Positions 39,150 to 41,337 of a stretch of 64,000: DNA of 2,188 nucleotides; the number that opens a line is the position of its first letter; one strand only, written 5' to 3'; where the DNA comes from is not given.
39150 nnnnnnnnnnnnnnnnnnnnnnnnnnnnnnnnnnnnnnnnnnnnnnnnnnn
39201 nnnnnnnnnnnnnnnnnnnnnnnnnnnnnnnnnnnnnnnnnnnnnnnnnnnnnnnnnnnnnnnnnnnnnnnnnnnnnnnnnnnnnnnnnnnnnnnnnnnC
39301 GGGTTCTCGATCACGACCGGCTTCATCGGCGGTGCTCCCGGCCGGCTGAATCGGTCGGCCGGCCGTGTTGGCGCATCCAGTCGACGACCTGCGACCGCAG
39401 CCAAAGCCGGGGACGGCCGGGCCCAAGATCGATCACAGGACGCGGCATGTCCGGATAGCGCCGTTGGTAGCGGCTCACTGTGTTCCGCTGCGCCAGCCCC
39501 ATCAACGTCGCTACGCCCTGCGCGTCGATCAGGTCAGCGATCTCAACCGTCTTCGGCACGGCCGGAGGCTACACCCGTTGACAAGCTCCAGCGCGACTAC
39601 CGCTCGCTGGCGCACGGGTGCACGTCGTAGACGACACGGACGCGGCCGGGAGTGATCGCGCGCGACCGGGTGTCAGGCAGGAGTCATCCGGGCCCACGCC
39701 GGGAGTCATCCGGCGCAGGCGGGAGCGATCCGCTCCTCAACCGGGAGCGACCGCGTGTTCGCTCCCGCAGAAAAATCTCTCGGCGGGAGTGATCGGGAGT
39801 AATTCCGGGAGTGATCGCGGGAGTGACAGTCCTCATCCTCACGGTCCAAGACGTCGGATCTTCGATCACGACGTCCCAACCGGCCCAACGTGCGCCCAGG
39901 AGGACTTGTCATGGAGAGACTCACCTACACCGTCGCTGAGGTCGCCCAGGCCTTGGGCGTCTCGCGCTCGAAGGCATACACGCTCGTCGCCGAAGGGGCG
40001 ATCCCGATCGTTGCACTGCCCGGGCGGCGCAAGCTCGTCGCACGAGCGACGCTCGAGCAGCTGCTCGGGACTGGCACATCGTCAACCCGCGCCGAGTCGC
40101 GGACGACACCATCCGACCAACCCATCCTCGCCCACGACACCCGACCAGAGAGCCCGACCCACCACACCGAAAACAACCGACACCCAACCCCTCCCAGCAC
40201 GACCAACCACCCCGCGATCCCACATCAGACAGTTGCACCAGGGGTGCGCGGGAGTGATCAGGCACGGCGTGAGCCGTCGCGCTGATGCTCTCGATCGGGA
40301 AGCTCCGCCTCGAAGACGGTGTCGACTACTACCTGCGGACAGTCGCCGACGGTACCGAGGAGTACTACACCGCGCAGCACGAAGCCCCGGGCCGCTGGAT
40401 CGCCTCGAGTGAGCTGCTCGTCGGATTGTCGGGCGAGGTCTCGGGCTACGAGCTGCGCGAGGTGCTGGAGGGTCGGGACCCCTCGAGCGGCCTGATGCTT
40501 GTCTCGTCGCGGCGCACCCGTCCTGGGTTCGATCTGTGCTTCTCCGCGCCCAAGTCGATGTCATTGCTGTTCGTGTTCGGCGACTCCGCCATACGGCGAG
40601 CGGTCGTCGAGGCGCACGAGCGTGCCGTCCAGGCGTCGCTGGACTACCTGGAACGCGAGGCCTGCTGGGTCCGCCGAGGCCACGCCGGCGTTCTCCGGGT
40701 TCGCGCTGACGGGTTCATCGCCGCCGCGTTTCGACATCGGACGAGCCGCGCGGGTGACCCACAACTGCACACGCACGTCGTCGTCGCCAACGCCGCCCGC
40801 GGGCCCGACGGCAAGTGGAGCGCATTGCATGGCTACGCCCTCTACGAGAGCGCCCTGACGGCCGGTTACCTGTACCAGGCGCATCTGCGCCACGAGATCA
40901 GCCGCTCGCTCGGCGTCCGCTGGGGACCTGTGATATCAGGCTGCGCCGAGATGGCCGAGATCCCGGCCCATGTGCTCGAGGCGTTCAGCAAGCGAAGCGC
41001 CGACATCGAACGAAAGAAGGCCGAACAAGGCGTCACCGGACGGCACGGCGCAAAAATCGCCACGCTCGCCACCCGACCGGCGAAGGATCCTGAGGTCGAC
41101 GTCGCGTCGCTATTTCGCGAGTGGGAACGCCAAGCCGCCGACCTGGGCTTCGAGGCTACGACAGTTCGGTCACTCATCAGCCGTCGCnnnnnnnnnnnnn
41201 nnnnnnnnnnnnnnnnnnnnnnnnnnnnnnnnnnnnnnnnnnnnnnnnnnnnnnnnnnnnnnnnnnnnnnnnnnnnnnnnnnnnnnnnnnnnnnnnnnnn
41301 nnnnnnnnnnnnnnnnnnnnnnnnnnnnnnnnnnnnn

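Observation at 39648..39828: Iteron-like array of about nine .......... repeats plus hairpins between the divergent HTH genes: candidate oriT, operator or replication origin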

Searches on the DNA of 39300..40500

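Call 75: search_rna_families(source=window, start=39300, end=40500, threshold=evalue, max_evalue=1)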
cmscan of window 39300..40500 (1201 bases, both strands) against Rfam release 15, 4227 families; matches with E-value up to 1: 1.
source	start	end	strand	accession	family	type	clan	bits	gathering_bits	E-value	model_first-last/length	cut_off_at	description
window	40283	40357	+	RF01497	ALIL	Cis-reg;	-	13.5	50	0.94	44-117/117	no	ALIL pseudoknot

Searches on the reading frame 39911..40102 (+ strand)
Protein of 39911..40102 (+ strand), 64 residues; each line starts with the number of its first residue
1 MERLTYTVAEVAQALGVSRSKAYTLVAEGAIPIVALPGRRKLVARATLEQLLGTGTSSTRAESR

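Call 67: search_solved_structures(query=window:39911-40102:+, max_evalue=1)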
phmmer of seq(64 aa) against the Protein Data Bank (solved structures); distinct sequences matched with E-value up to 1: 1.
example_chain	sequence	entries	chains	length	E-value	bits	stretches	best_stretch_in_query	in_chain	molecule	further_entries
1wdv_A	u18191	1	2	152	0.028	18.5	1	1-57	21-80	hypothetical protein APE2540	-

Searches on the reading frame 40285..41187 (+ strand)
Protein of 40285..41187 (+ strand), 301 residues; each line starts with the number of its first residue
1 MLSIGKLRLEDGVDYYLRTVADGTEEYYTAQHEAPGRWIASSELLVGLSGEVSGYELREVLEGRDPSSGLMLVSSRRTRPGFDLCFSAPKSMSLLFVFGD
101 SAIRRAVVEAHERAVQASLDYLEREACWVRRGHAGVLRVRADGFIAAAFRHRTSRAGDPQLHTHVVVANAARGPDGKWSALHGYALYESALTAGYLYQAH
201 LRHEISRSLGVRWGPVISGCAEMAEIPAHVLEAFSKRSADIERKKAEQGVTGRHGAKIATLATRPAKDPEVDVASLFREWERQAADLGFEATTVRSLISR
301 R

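Call 66: search_solved_structures(query=window:40285-41187:+, show_alignments=1, max_evalue=0.001)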
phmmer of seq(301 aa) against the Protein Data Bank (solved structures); distinct sequences matched with E-value up to 0.001: 11.
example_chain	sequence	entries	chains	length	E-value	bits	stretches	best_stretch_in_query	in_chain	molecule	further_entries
1omh_A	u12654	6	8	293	2.5e-35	125.1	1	21-290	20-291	trwC protein | TrwC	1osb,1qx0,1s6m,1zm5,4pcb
2cdm_A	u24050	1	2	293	2.6e-35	125.1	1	21-290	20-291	TRWC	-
3l57_A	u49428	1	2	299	7.7e-31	110.4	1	20-290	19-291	Mobilization protein TraI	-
3l6t_A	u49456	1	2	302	8e-31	110.4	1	20-290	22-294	Mobilization protein TraI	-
8a1b_A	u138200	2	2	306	8.3e-31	110.3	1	20-290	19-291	TraI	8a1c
2q7t_A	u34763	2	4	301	1.9e-26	96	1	27-296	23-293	Protein traI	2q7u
1p4d_A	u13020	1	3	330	2e-26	96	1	25-296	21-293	TraI protein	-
2a0i_A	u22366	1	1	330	2.6e-26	95.6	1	27-296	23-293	TraI protein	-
9f0z_H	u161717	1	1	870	2.7e-25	92.2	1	27-296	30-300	Multifunctional conjugation protein TraI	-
9f0x_H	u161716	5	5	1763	7.7e-25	90.7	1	27-296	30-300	Multifunctional conjugation protein TraI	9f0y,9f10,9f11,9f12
5n8o_A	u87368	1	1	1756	1.8e-24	89.5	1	25-296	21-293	DNA helicase I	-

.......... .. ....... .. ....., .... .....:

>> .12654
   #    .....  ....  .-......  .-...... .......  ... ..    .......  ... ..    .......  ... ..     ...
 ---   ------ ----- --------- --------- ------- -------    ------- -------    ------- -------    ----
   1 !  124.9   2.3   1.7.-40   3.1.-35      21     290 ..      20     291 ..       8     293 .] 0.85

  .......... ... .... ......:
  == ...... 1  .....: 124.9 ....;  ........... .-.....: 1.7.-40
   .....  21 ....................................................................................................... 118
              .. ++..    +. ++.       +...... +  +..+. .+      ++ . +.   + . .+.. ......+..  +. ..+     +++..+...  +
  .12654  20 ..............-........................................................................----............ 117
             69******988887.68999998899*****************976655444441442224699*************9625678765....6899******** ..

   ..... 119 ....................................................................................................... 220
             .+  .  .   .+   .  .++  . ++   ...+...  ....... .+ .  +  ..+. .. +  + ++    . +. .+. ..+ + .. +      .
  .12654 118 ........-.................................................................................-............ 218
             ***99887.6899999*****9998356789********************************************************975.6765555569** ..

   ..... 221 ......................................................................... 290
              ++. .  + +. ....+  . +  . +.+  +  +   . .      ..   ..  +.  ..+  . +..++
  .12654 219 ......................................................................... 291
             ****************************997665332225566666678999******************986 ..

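Call 77: search_dna_similar(query=window:40285-41187:+, collection=plasmids, mode=protein, max_rows=15)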
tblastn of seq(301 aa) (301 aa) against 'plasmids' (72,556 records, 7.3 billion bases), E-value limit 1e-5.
The search stops at 5000 records and this limit was reached: more records match than are counted here, and every count below describes the 5000 best-scoring records only.
Records with a match: at least 5000; places in all: 5133; records where one place covers at least 80% of the query: 4665.
Best place of each record, by identity: <60% 5000.
By first word of the organism name: Escherichia 1536; Klebsiella 1533; Salmonella 305; Enterobacter 137; Xanthomonas 132; Shigella 124; Mycobacterium 109; Burkholderia 100; Citrobacter 94; Pseudomonas 79; and 118 more.
By predicted mobility (MOB-suite, as given by PLSDB): conjugative 4382; mobilizable 341; non-mobilizable 277.
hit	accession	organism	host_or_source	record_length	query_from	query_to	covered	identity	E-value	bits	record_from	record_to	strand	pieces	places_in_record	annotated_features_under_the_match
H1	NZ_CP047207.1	Corynebacterium faecale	Assamese macaque,pure culture,feces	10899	1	287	95%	38.2%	3e-41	159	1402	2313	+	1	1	mobF: MobF family relaxase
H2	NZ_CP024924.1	Sphingomonas psychrotolerans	Leontopodium alpinum,cell,Tianshan ...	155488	1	290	96%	37.5%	2e-38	150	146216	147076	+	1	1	mobF: MobF family relaxase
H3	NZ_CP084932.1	Sphingomonas morindae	mixed culture,Noni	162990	1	294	98%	36.1%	9e-36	143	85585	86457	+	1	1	mobF: MobF family relaxase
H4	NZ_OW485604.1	Rhodovastum atsumiense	-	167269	1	296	98%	35.8%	5e-31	129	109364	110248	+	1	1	mobF: MobF family relaxase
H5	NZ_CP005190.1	Sphingobium sp. MI1205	-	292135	1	301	100%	35.1%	2e-38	150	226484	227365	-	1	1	mobF: MobF family relaxase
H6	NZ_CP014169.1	Sphingomonas panacis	Panax ginseng,bacterial cell,Panax ...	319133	1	290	96%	36.4%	5e-36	144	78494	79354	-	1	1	mobF: MobF family relaxase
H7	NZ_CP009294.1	Novosphingobium pentaromativorans US6-1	mud sediment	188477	1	290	96%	36.3%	5e-32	132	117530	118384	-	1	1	mobF: MobF family relaxase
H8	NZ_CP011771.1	Croceicoccus naphthovorans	-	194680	1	290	96%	36.3%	5e-32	132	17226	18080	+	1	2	mobF: MobF family relaxase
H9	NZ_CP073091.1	Corynebacterium tuberculostearicum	Homo sapiens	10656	1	282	94%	37.3%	1e-39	154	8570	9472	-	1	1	mobF: MobF family relaxase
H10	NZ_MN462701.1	Corynebacterium diphtheriae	-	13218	1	282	94%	37.3%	1e-39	154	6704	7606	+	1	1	mobF: MobF family relaxase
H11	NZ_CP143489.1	Pseudomonas silesiensis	single cell,landfill for plastics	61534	3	290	96%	36.3%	2e-36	145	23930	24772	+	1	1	mobF: MobF family relaxase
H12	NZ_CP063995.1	Xanthomonas translucens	Triticum aestivum,Tissue Sample,wheat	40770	3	290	96%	36.3%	3e-26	115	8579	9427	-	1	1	mobF: MobF family relaxase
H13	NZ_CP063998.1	Xanthomonas translucens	Lolium perenne,Tissue Sample,Ryegrass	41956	3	290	96%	36.3%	3e-26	115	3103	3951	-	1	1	mobF: MobF family relaxase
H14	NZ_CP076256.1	Xanthomonas translucens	Phalaris arundinacea,whole organism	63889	3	290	96%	36.3%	3e-26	115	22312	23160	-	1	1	mobF: MobF family relaxase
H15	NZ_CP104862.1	Pseudomonas fragi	pure culture,soil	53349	3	290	96%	36.1%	2e-35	142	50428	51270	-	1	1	mobF: MobF family relaxase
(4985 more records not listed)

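Call 78: get_annotated_region(hit=H1, flank=1400)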
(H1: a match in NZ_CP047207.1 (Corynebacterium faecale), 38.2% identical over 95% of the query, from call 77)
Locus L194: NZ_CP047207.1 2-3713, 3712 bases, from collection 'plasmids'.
description: Corynebacterium faecale strain DSM 45971 plasmid pCFAEC45971c, complete sequence
organism: Corynebacterium faecale (NCBI taxid 1758466)
taxonomy: Bacteria; Actinomycetota; Actinomycetes; Mycobacteriales; Corynebacteriaceae; Corynebacterium; Corynebacterium faecale
host: -; source: Assamese macaque,pure culture,feces; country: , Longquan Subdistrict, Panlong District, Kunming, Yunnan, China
typing (MOB-suite, as given by PLSDB): non-mobilizable
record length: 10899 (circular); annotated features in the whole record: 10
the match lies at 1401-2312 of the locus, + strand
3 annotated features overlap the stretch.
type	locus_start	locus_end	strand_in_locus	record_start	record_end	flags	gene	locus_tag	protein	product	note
CDS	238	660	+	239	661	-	-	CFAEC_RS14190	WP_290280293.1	hypothetical protein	-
CDS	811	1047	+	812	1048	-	-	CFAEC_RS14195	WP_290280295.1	antitoxin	-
CDS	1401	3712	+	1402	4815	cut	mobF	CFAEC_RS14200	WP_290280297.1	MobF family relaxase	-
